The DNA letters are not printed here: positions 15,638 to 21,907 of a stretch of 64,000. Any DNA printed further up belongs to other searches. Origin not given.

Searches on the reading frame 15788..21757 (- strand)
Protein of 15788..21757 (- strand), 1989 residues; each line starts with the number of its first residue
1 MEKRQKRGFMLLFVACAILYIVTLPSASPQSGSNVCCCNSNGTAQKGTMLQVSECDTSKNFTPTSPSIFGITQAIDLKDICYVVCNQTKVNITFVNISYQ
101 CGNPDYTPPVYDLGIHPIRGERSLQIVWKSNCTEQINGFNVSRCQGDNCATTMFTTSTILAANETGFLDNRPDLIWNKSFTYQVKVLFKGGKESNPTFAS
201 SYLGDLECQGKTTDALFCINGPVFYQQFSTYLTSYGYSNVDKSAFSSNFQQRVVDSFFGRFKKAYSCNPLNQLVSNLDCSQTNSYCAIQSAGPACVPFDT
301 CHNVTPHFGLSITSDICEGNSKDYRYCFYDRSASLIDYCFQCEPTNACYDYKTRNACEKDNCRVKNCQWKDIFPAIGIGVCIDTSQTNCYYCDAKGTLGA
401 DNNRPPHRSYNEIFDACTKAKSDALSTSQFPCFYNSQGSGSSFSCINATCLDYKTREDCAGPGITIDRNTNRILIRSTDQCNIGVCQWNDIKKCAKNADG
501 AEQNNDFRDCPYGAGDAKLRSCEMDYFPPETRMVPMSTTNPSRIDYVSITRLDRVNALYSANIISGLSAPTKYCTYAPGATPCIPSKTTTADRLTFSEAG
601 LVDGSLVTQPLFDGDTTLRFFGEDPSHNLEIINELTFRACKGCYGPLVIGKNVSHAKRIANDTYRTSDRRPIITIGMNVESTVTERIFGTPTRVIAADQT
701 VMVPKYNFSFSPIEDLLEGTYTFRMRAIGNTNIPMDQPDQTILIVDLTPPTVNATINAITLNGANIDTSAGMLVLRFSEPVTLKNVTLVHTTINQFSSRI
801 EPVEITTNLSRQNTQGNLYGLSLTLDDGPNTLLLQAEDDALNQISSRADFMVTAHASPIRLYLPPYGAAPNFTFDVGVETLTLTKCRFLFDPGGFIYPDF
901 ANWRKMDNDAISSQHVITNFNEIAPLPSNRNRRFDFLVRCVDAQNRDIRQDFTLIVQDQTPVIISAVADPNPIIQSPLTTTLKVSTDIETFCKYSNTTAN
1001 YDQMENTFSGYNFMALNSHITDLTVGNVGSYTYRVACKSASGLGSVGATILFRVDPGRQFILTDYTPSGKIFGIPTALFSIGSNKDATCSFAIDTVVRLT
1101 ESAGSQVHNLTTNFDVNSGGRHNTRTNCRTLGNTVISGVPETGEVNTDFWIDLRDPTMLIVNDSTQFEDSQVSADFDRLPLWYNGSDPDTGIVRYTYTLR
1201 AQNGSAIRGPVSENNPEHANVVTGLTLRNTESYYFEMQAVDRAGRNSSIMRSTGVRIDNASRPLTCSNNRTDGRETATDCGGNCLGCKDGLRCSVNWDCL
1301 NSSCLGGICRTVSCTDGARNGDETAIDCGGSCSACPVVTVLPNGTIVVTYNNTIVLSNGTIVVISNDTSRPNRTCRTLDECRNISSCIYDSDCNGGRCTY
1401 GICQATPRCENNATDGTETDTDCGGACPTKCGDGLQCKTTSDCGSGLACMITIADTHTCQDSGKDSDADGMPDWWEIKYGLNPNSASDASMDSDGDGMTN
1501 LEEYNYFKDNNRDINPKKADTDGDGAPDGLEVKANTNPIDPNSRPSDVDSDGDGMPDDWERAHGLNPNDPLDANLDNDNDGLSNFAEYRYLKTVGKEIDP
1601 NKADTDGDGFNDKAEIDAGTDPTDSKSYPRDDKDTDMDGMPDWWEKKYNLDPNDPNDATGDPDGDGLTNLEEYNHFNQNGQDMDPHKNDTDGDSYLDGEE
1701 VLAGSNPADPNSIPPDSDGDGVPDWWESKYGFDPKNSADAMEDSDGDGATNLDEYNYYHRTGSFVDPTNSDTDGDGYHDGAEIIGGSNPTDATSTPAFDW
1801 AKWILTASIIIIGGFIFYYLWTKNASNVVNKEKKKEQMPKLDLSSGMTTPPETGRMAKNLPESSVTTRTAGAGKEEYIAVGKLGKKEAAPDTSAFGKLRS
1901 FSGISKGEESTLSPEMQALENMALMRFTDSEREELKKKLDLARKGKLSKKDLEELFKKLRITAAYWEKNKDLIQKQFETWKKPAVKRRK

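Call 7: search_protein_families(library=pfam, max_evalue=0.01, proteins=[window:15788-21757:-])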
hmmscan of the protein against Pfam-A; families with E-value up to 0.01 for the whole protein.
window:15788-21757:- (1989 aa): 1 family
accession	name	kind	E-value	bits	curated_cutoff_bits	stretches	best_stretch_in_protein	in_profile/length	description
PF18884.5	TSP3_bac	-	1.4e-35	121.1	25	5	1604-1624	1-21/22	Bacterial TSP3 repeat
